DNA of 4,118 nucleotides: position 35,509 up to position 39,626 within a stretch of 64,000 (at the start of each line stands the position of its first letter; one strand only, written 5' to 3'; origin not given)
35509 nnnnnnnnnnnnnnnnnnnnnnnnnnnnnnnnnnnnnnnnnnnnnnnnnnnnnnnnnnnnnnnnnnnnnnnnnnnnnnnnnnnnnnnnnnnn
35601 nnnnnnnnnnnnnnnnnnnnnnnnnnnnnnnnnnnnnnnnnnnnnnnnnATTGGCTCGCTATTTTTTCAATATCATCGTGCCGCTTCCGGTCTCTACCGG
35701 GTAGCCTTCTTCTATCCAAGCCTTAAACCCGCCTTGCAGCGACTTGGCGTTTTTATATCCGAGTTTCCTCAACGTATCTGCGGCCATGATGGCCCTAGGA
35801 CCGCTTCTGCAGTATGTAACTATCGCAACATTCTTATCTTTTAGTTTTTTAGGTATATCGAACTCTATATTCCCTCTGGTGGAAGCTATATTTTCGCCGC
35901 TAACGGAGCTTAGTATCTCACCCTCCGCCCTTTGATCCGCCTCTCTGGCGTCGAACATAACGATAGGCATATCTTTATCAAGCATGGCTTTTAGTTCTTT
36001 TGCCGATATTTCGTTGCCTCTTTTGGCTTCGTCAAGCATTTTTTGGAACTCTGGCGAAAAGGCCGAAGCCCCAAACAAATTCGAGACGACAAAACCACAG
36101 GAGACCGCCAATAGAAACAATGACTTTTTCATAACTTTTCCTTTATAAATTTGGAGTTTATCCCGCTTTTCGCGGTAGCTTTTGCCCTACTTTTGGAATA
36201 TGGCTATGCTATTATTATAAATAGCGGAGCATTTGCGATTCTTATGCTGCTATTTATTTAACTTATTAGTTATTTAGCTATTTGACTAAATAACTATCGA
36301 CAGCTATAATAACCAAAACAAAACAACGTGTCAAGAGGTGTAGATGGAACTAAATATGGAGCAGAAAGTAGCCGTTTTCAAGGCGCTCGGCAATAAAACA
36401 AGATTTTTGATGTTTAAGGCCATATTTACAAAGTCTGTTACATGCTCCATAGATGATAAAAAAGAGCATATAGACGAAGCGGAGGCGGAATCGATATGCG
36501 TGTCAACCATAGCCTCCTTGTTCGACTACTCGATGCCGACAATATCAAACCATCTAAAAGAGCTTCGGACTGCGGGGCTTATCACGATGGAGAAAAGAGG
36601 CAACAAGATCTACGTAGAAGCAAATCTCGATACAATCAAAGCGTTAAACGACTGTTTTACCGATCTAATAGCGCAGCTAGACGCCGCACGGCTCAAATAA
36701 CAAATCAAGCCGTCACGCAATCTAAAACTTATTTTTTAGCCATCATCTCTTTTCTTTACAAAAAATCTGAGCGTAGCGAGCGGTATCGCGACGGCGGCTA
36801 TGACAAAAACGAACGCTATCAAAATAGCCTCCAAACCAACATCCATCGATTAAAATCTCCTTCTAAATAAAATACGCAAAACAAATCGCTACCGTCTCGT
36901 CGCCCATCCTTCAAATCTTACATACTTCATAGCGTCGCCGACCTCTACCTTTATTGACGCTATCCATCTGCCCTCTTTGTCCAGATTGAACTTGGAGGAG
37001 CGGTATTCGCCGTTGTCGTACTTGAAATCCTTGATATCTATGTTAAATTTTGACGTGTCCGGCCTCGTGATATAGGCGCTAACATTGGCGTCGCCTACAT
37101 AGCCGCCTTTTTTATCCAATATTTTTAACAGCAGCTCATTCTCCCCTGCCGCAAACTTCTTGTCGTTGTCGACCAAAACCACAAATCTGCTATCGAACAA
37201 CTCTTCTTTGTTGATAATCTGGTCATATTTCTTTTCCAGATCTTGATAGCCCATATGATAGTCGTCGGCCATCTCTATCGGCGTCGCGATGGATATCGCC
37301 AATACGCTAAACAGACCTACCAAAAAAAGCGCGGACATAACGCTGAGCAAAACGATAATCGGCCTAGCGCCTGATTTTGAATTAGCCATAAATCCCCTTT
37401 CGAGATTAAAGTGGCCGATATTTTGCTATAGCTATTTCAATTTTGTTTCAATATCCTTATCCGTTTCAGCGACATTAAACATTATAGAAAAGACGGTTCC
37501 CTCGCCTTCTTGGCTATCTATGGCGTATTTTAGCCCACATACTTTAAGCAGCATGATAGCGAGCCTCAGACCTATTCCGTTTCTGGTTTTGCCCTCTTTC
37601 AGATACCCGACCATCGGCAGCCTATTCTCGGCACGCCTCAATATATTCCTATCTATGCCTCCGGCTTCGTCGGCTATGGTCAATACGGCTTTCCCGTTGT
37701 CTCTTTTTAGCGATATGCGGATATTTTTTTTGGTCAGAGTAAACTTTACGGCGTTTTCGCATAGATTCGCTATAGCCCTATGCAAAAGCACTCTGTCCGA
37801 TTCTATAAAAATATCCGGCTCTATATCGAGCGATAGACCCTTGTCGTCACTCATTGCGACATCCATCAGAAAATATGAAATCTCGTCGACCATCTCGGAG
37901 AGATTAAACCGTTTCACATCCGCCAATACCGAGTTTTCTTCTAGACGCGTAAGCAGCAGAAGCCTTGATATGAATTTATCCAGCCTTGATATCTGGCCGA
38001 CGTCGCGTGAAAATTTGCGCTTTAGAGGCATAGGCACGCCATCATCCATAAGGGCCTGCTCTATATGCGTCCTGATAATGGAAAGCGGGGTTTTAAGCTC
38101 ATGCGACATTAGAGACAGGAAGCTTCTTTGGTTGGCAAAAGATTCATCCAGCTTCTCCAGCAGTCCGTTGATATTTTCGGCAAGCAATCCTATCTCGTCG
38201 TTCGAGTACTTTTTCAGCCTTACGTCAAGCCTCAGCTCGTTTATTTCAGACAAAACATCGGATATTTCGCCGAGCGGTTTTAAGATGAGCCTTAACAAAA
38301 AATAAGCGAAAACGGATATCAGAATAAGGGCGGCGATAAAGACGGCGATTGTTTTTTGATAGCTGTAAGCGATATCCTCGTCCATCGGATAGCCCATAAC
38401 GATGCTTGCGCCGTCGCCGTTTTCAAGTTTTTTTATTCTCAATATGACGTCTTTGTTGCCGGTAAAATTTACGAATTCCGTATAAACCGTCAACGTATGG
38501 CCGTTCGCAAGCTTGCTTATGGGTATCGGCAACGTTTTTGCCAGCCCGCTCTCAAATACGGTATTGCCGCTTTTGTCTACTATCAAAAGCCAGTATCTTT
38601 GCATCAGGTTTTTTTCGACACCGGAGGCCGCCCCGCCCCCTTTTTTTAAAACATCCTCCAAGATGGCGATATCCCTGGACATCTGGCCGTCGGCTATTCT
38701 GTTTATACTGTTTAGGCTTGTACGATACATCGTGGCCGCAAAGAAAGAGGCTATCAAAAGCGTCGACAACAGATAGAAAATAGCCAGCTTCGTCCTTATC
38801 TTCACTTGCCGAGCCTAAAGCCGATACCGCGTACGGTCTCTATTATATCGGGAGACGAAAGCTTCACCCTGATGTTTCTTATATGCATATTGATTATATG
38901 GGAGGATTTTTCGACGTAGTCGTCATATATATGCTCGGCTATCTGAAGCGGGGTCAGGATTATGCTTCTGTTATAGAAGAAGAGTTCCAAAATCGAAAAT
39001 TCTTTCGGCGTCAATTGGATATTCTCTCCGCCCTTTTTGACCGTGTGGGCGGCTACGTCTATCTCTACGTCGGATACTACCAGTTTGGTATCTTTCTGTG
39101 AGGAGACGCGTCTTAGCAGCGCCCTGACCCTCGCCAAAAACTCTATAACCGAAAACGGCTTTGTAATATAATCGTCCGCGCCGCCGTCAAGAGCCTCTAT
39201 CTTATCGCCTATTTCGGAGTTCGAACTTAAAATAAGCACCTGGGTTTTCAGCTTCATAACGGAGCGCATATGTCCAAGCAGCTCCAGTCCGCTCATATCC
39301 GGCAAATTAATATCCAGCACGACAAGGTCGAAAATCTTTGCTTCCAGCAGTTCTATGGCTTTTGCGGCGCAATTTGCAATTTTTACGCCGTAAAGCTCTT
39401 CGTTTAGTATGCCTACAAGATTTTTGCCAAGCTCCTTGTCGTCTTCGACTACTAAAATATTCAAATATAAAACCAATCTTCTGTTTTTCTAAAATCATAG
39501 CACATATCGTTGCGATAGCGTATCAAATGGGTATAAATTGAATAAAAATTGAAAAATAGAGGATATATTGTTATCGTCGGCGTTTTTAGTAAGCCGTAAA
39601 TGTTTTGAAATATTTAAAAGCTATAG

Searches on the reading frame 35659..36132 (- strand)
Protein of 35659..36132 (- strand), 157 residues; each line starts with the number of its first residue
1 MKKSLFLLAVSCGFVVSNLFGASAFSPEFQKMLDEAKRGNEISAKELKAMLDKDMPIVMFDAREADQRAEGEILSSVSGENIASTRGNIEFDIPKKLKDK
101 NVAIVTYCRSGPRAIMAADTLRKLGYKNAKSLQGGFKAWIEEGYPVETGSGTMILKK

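Call 9: search_protein_families(library=pfam, proteins=[window:35659-36132:-])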
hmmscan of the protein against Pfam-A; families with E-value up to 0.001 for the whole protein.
window:35659-36132:- (157 aa): 1 family
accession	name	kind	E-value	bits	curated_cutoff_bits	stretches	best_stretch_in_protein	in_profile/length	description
PF00581.25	Rhodanese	-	5.1e-16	59.4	22.2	1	43-141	1-101/102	Rhodanese-like domain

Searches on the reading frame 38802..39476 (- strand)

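Call 9: search_protein_families(library=pfam, proteins=[window:38802-39476:-])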
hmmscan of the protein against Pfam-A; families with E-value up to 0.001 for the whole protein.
window:38802-39476:- (224 aa): 2 families
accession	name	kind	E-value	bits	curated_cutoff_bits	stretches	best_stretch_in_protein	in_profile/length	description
PF00072.30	Response_reg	-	5.7e-25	88.1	30.2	1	7-117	1-110/111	Response regulator receiver domain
PF00486.34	Trans_reg_C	-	1.6e-17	63.8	26.2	1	150-222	1-77/77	Transcriptional regulatory protein, C terminal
